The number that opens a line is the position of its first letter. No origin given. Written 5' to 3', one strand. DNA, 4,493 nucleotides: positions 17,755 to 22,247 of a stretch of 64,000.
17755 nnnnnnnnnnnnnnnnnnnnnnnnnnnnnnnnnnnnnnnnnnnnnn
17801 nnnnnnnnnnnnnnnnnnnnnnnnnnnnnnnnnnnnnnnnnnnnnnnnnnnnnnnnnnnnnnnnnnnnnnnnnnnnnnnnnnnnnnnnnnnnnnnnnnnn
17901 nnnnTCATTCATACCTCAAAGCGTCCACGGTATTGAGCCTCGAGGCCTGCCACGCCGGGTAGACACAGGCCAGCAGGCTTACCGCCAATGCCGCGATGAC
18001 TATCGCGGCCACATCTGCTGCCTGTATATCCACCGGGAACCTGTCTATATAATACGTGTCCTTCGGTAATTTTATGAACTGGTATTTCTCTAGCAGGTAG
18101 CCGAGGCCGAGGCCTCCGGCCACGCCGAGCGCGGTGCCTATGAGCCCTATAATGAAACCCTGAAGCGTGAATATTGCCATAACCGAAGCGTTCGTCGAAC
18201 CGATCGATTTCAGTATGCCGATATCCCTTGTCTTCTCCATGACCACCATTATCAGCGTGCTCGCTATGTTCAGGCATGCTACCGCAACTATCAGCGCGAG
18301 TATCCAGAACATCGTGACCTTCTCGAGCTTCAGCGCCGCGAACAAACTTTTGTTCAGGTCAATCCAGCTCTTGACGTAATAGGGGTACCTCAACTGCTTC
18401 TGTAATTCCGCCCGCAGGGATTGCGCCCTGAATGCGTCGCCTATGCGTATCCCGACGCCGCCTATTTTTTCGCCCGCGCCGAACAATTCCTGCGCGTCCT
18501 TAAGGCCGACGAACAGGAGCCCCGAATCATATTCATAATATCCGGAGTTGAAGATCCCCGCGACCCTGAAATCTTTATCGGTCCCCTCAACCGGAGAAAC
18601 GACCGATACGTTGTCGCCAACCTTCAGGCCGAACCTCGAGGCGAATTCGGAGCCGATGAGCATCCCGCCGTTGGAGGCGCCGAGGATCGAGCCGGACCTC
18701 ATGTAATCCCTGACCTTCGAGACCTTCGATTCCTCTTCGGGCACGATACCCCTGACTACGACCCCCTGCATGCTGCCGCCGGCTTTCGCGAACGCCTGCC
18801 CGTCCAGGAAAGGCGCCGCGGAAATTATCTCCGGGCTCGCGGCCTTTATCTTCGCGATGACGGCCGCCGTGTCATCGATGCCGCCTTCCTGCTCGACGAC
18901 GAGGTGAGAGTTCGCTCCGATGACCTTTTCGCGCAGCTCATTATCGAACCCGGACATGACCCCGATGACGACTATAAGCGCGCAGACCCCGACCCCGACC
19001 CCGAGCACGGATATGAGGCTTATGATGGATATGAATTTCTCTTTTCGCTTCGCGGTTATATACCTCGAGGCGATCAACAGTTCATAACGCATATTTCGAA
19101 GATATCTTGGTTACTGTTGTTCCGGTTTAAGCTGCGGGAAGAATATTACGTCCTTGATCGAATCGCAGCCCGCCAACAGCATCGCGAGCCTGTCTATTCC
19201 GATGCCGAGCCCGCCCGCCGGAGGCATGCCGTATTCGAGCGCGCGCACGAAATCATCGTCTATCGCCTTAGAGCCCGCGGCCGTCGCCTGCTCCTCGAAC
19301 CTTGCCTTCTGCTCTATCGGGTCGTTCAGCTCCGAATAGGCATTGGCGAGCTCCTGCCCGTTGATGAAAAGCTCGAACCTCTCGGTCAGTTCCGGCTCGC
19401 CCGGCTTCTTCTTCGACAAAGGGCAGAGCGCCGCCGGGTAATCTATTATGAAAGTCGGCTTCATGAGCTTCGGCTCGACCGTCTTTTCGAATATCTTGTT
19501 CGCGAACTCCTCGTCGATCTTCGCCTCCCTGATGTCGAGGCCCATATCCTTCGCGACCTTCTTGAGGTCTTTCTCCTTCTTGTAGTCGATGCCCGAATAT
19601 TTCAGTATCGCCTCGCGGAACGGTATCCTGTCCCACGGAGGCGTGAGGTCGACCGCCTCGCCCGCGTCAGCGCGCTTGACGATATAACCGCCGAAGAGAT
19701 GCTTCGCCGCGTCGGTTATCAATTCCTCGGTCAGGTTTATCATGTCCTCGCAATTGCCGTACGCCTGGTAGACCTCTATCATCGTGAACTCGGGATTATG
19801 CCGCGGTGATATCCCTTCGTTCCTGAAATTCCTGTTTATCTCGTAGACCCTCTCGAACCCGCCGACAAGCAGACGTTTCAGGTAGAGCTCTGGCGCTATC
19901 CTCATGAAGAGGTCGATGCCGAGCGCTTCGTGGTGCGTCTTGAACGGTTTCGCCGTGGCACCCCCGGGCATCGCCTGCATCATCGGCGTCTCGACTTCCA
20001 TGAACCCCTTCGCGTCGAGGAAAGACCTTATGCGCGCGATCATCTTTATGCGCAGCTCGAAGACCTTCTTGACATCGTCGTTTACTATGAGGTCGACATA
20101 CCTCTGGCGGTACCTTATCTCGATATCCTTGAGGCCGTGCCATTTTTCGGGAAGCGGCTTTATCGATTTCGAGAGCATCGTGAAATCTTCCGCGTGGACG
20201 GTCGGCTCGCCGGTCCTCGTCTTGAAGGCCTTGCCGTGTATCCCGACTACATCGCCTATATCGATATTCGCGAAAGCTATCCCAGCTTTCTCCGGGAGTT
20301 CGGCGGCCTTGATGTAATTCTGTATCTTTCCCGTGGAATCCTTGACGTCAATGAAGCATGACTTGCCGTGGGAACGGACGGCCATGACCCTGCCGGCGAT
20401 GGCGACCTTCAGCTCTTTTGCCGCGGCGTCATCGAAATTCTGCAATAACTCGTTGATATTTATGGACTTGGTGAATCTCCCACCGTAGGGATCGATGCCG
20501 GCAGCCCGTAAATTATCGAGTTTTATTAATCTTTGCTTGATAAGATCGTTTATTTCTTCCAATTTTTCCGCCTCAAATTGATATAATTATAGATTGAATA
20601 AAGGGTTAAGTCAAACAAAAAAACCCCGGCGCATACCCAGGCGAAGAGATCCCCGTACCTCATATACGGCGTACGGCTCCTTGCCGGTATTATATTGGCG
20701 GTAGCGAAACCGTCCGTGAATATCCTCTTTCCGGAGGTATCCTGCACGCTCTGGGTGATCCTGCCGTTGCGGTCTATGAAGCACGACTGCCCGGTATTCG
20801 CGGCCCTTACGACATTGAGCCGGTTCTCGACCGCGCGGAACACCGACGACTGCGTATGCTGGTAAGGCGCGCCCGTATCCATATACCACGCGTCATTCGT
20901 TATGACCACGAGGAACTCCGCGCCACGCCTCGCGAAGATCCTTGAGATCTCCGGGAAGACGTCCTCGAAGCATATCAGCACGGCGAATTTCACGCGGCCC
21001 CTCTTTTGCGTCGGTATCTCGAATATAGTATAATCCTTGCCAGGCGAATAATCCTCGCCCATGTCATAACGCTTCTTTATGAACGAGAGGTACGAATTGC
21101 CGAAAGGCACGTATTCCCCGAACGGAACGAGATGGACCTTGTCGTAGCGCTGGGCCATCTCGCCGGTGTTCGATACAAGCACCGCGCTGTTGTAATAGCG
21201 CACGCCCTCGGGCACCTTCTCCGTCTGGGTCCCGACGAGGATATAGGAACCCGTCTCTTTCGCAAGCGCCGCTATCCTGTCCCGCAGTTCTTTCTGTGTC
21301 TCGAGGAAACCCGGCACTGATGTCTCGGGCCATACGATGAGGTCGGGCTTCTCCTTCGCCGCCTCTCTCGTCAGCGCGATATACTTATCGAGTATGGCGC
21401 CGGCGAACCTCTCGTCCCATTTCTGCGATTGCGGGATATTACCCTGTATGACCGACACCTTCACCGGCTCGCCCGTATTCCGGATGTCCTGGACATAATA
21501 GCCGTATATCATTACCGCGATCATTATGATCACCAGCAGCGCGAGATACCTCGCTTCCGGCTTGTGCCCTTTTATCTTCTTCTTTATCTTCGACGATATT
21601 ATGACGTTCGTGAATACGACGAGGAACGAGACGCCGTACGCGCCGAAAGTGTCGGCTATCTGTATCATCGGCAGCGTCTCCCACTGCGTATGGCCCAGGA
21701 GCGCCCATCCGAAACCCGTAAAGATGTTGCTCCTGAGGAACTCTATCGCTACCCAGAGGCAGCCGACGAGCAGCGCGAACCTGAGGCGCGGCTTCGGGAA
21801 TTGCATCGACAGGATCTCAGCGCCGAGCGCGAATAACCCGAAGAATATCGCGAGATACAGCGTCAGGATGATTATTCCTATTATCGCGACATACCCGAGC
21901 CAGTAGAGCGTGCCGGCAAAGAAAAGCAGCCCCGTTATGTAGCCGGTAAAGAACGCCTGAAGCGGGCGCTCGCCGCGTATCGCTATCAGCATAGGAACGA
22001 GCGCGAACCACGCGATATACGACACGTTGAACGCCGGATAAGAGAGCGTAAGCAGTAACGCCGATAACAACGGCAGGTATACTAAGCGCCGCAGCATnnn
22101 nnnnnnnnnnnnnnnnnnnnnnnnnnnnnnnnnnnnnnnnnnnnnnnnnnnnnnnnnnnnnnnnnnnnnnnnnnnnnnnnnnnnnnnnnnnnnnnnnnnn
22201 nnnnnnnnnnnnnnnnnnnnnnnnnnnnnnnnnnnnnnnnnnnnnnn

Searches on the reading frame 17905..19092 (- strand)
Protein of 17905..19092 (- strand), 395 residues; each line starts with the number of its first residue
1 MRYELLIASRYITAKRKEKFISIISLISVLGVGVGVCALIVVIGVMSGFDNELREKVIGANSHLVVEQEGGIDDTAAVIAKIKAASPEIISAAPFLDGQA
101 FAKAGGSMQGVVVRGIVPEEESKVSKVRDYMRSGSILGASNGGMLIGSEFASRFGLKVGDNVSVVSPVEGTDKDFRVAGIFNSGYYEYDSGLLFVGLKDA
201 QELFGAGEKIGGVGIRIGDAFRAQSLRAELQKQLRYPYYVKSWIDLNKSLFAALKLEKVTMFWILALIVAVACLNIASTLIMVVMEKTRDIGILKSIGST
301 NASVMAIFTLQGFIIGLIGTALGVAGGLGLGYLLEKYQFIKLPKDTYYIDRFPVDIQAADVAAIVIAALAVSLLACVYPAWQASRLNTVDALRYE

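Call 20: search_protein_families(library=pfam, proteins=[window:17905-19092:-], max_evalue=0.001)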
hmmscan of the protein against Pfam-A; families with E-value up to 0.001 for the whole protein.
window:17905-19092:- (395 aa): 2 families
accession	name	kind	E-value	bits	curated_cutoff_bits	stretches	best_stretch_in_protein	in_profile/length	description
PF02687.27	FtsX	-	1.2e-20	74.2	25.5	1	264-387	3-119/120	FtsX-like permease C-terminal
PF12704.14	MacB_PCD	-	5.1e-17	63.3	27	1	25-232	1-206/207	MacB-like periplasmic core domain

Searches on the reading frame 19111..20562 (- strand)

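Call 20: search_protein_families(library=pfam, proteins=[window:19111-20562:-], max_evalue=0.001)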
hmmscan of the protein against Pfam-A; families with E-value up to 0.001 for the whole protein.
window:19111-20562:- (483 aa): 3 families
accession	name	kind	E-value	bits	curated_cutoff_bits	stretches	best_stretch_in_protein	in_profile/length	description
PF00152.25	tRNA-synt_2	-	1.1e-93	314.2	25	1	147-478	2-307/308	tRNA synthetases class II (D, K and N)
PF01336.31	tRNA_anti-codon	-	1.4e-15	57.4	27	1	53-130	1-75/75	OB-fold nucleic acid binding domain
PF01409.25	tRNA-synt_2d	-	0.00049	20.1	19.8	0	449-472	212-235/246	tRNA synthetases class II core domain (F)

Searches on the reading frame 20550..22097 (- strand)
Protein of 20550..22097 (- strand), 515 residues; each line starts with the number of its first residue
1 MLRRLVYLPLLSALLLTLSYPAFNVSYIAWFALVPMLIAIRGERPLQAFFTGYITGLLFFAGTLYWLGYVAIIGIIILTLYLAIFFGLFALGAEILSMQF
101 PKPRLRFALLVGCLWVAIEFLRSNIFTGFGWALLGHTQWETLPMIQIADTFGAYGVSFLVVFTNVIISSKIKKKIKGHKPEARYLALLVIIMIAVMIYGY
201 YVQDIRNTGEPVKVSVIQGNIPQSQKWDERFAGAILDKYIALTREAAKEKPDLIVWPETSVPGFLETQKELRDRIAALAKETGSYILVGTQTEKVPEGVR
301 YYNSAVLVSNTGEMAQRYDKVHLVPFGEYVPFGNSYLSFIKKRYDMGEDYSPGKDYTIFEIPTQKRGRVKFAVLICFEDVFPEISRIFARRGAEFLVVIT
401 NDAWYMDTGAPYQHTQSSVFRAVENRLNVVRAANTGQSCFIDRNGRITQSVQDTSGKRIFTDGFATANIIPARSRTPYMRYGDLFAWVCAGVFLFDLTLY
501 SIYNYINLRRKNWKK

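Call 21: search_protein_families(library=pfam, proteins=[window:20550-22097:-], max_evalue=0.001)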
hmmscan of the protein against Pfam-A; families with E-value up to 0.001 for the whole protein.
window:20550-22097:- (515 aa): 2 families
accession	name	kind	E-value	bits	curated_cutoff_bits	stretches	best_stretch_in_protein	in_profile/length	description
PF00795.27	CN_hydrolase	-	4.7e-36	124.9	23.2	1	213-452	1-235/256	Carbon-nitrogen hydrolase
PF20154.4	LNT_N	-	1.8e-34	119.7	27.1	1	12-165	1-158/159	Apolipoprotein N-acyltransferase N-terminal domain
